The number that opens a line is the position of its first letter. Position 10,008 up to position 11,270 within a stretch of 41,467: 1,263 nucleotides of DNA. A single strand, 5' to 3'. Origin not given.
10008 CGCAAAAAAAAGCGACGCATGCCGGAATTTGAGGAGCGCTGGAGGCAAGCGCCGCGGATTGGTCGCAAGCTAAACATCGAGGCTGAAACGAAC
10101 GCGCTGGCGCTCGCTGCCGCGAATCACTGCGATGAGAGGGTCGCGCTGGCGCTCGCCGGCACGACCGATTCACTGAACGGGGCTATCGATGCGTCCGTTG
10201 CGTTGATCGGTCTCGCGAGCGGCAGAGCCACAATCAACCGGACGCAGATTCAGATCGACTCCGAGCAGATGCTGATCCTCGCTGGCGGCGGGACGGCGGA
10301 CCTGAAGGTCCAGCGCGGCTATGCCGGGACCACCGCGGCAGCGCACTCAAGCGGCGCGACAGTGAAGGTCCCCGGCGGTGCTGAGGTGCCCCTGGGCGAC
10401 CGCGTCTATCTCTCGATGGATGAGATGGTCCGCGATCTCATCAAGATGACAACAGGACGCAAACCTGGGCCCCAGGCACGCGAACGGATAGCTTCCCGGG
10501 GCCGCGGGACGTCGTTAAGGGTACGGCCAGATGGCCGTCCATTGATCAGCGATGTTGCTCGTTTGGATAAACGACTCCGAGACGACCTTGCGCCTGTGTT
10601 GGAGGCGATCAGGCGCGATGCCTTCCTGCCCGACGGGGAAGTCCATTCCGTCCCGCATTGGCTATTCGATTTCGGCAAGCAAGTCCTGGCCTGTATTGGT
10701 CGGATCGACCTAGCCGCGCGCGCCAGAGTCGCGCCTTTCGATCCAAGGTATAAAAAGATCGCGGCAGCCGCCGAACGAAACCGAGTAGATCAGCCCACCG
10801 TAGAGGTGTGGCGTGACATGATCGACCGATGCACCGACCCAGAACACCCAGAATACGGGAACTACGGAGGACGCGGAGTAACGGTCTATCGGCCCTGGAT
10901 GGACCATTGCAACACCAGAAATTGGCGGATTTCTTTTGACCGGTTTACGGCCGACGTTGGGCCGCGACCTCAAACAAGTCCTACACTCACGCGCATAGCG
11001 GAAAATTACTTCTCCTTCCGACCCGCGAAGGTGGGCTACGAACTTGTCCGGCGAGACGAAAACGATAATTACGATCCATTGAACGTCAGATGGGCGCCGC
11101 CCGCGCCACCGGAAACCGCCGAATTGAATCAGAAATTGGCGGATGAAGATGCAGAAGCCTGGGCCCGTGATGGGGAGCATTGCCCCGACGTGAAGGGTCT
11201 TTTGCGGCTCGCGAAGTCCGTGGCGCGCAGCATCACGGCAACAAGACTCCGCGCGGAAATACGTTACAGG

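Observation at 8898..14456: Uninterrupted 1852-codon orphan ORF as cargo of the element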

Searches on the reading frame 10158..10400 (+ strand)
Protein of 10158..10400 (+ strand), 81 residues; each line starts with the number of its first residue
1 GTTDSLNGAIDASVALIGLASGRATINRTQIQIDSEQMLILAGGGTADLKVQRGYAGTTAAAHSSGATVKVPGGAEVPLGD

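Call 81: search_solved_structures(query=A4, max_evalue=10, show_alignments=2)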
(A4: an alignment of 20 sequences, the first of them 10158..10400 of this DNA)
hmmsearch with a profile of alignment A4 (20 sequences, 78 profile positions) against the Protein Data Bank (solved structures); distinct sequences matched with E-value up to 10: 3.
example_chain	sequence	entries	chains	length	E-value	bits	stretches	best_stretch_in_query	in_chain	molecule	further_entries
8rk3_o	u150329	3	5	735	0.0023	21.1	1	10-68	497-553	Tip attachment protein J domain-containing protein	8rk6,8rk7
8p5d_LM0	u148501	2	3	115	0.66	13.2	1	18-43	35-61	Transposase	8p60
7qca_LM0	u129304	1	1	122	0.74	13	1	18-43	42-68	eL14 LM0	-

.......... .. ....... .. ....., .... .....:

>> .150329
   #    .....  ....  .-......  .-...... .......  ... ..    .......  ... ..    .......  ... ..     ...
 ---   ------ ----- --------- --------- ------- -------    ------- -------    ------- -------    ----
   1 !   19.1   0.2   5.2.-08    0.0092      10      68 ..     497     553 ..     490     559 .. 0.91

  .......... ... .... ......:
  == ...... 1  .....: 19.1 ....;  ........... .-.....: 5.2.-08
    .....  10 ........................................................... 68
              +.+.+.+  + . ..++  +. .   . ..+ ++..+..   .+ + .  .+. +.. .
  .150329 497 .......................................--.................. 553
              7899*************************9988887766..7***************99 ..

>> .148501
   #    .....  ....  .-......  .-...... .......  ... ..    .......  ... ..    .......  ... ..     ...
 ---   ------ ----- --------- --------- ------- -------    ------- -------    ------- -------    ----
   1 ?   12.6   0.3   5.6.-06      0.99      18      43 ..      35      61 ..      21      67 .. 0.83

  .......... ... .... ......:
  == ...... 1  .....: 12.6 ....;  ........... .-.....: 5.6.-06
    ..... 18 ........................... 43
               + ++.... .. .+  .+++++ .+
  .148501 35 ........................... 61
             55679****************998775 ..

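Call 86: predict_structure(alignment_id=A4)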
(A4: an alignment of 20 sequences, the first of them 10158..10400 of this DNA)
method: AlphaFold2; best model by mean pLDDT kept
length: 81 residues; sequences in the alignment: 20
mean_pLDDT: 76.9   pTM: 0.70
mean pLDDT of the five models: 76.9, 68.3, 67.5, 66.8, 62.3
residues with pLDDT >= 90: 10; 70-90: 49; 50-70: 19; < 50: 3
segments of 3 or more residues with pLDDT < 50: none
pLDDT, mean of each block of 10 residues (from residue 1): 70 77 68 89 75 91 86 62 45
secondary structure, 60 per line:
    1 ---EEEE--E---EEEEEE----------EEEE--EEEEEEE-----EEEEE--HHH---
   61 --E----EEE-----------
elements in order: E4-7 E14-19 E30-33 E36-42 E48-52 E68-70

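Call 89: fold_search(model_id=the predicted structure, library=pdb)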
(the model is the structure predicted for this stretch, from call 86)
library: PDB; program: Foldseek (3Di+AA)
matches with E <= 10: 626; with E <= 0.001: 0
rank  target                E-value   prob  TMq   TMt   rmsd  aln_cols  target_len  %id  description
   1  8rk3_b                1.8e-02  1.00  0.68  0.09   2.7        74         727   23  Bacteriophage JBD30 baseplate - composite structure (released 2024-08-14)
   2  9in6_M                2.2e-02  1.00  0.68  0.16   2.2        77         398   22  Capsid of Vibrio cholerae phage mature VP1 (released 2024-08-14)
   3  6tdz_A                1.3e-01  0.98  0.52  0.10   4.2        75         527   16  Cryo-EM structure of Euglena gracilis mitochondrial ATP synthase, OSCP/F1/c-ring, rotational state 2 (released 2019-11-27)
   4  9bxu_D                1.4e-01  0.97  0.52  0.11   4.1        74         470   12  Cryo-EM structure of ATP synthase DP state (released 2025-08-06)
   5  4tt3_E                1.7e-01  0.97  0.52  0.11   4.1        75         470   15  The Pathway of Binding of the Intrinsically Disordered Mitochondrial Inhibitor Protein to F1-ATPase (released 2014-08-06)
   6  8h9e_D                1.9e-01  0.96  0.50  0.11   4.5        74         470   12  Human ATP synthase F1 domain, state 1 (released 2023-05-31)
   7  9bra_1                2.1e-01  0.98  0.57  0.10   3.3        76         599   16  Intact V-ATPase State 2 and synaptophysin complex in mouse brain isolated synaptic vesicles (released 2024-06-19)
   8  9cop_A                2.2e-01  0.96  0.51  0.09   5.0        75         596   16  Yeast RAVE bound to V-ATPase V1 complex (released 2024-11-20)
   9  6wlz_A                2.2e-01  0.94  0.51  0.09   5.0        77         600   13  The V1 region of human V-ATPase in state 1 (focused refinement) (released 2020-11-11)
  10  3j9t_B                2.3e-01  0.89  0.49  0.11   4.0        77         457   16  Yeast V-ATPase state 1 (released 2015-05-13)
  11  8h9e_F                2.4e-01  0.93  0.49  0.11   4.5        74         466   14  Human ATP synthase F1 domain, state 1 (released 2023-05-31)
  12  7p2y_D                2.5e-01  0.97  0.56  0.12   3.1        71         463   14  F1Fo-ATP synthase from Acinetobacter baumannii (state 1) (released 2022-02-02)
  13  5fl7_E                2.5e-01  0.93  0.50  0.11   4.5        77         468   12  Structure of the F1c10 complex from Yarrowia lipolytica ATP synthase (released 2016-06-29)
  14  8apa_B1               2.7e-01  0.95  0.54  0.11   3.7        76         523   20  rotational state 1a of the Trypanosoma brucei mitochondrial ATP synthase dimer (released 2022-10-26)
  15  8apf_C1               2.7e-01  0.95  0.55  0.11   4.2        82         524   22  rotational state 2a of the Trypanosoma brucei mitochondrial ATP synthase dimer (released 2022-10-26)
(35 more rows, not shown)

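Call 90: fold_search(model_id=the predicted structure, library=viral)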
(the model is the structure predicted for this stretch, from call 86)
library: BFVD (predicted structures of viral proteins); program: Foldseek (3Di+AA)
matches with E <= 10: 574; with E <= 0.001: 2
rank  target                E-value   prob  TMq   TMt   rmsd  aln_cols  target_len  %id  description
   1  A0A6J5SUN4            9.0e-04  1.00  0.68  0.22   2.4        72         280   30  Uncharacterized protein [uncultured Caudovirales phage]
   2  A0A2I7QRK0            9.5e-04  1.00  0.68  0.16   2.3        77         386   30  (no name in the UniProt tables at hand)
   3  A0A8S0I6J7            1.0e-03  1.00  0.65  0.16   2.9        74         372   36  (no name in the UniProt tables at hand)
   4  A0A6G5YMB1            3.0e-03  1.00  0.66  0.40   3.0        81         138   25  (no name in the UniProt tables at hand)
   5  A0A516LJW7            3.7e-03  1.00  0.68  0.15   2.2        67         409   25  (no name in the UniProt tables at hand)
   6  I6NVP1                4.1e-03  1.00  0.67  0.18   3.6        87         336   22  Tail fiber protein [Burkholderia phage DC1]
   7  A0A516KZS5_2          4.3e-03  1.00  0.68  0.07   2.0        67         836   25  (no name in the UniProt tables at hand)
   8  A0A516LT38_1          4.6e-03  1.00  0.68  0.05   2.1        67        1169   33  (no name in the UniProt tables at hand)
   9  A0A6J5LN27            4.8e-03  1.00  0.67  0.50   2.5        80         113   29  Uncharacterized protein [uncultured Caudovirales phage]
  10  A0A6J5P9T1            4.8e-03  1.00  0.68  0.45   2.4        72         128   26  Uncharacterized protein [uncultured Caudovirales phage]
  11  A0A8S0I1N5            5.7e-03  1.00  0.64  0.18   3.3        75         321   21  (no name in the UniProt tables at hand)
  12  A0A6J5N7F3            6.3e-03  1.00  0.71  0.21   2.2        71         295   30  Uncharacterized protein [uncultured Caudovirales phage]
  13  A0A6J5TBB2            6.3e-03  1.00  0.69  0.08   2.0        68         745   41  SGNH_hydrolase domain containing protein [uncultured Caudovirales phage]
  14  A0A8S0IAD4            6.7e-03  1.00  0.64  0.13   3.8        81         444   18  (no name in the UniProt tables at hand)
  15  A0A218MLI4            7.4e-03  1.00  0.66  0.20   5.9        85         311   27  Uncharacterized protein [uncultured virus]
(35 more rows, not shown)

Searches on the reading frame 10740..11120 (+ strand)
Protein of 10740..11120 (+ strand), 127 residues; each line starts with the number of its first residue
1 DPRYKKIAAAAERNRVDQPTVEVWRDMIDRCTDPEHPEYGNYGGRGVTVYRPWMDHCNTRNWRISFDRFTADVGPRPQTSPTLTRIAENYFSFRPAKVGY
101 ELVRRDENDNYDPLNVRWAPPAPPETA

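Call 74: search_dna_similar(query=window:10740-11120:+, collection=phages, mode=protein, max_evalue=0.001, max_rows=15)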
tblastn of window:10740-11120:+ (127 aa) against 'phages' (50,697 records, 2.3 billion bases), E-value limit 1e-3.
Records with a match: 616; places in all: 666; records where one place covers at least 80% of the query: 374.
Best place of each record, by identity: <60% 616.
By first word of the organism name: Staphylococcus 211; Pseudomonas 89; Mycobacterium 45; Vibrio 40; Escherichia 24; Ralstonia 23; Enterococcus 20; Acinetobacter 16; Bacillus 15; Bacteriophage 13; and 40 more.
By host as written in the record: Staphylococcus aureus 73; - 65; Mycobacterium smegmatis mc2 155 34; Pseudomonas aeruginosa 28; Staphylococcus sp. 22; Pseudomonas aeruginosa PAO1 16; Staphylococcus carnosus TM300 14; Ralstonia solanacearum 10; and 189 more.
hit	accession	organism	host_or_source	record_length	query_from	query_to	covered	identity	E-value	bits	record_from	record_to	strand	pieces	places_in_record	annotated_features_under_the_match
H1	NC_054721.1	Mycobacterium phage Quasimodo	Mycobacterium smegmatis mc#155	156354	3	119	92%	32.8%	1e-7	54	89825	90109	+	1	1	148: HNH endonuclease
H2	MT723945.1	Mycobacterium phage Quasimodo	Mycobacterium smegmatis mc#155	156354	3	119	92%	32.8%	1e-7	54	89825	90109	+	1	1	148: hypothetical protein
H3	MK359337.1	Mycobacterium phage Flabslab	Mycobacterium smegmatis mc2 155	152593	3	119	92%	32.8%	1e-7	54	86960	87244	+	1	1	141: hypothetical protein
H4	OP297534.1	Mycobacterium phage Turret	Mycobacterium smegmatis mc2 155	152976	3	119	92%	32.8%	1e-7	54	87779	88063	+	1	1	142: hypothetical protein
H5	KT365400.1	Mycobacterium phage ErnieJ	Mycobacterium smegmatis mc2 155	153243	3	119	92%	32.8%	1e-7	54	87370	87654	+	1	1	hypothetical protein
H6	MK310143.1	Mycobacterium phage Dietrick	Mycobacterium smegmatis mc2 155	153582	3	119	92%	32.8%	1e-7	54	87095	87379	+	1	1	138: hypothetical protein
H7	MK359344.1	Mycobacterium phage Napoleon13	Mycobacterium smegmatis mc2 155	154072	3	119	92%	32.8%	1e-7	54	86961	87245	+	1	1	142: hypothetical protein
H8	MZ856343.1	Mycobacterium phage EasyJones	Mycobacterium smegmatis mc#155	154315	3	119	92%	32.8%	1e-7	54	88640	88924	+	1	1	149: hypothetical protein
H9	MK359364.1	Mycobacterium phage ChickenPhender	Mycobacterium smegmatis mc2 155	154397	3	119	92%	32.8%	1e-7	54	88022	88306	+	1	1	143: hypothetical protein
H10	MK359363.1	Mycobacterium phage Fludd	Mycobacterium smegmatis mc2 155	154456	3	119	92%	32.8%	1e-7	54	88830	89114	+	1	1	148: hypothetical protein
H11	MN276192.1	Mycobacterium phage Trinitium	Mycobacterium smegmatis mc2 155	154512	3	119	92%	32.8%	1e-7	54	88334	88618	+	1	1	144: hypothetical protein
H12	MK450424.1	Mycobacterium phage Melpomini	Mycobacterium smegmatis mc2 155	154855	3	119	92%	32.8%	1e-7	54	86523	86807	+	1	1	140: hypothetical protein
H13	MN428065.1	Mycobacterium phage Cactojaque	Mycobacterium smegmatis mc2 155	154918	3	119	92%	32.8%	1e-7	54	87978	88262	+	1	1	142: hypothetical protein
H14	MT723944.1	Mycobacterium phage ChaylaJr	Mycobacterium smegmatis mc#155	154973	3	119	92%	32.8%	1e-7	54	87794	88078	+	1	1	142: hypothetical protein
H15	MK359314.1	Mycobacterium phage Ewok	Mycobacterium smegmatis mc2 155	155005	3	119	92%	32.8%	1e-7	54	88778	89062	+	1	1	147: hypothetical protein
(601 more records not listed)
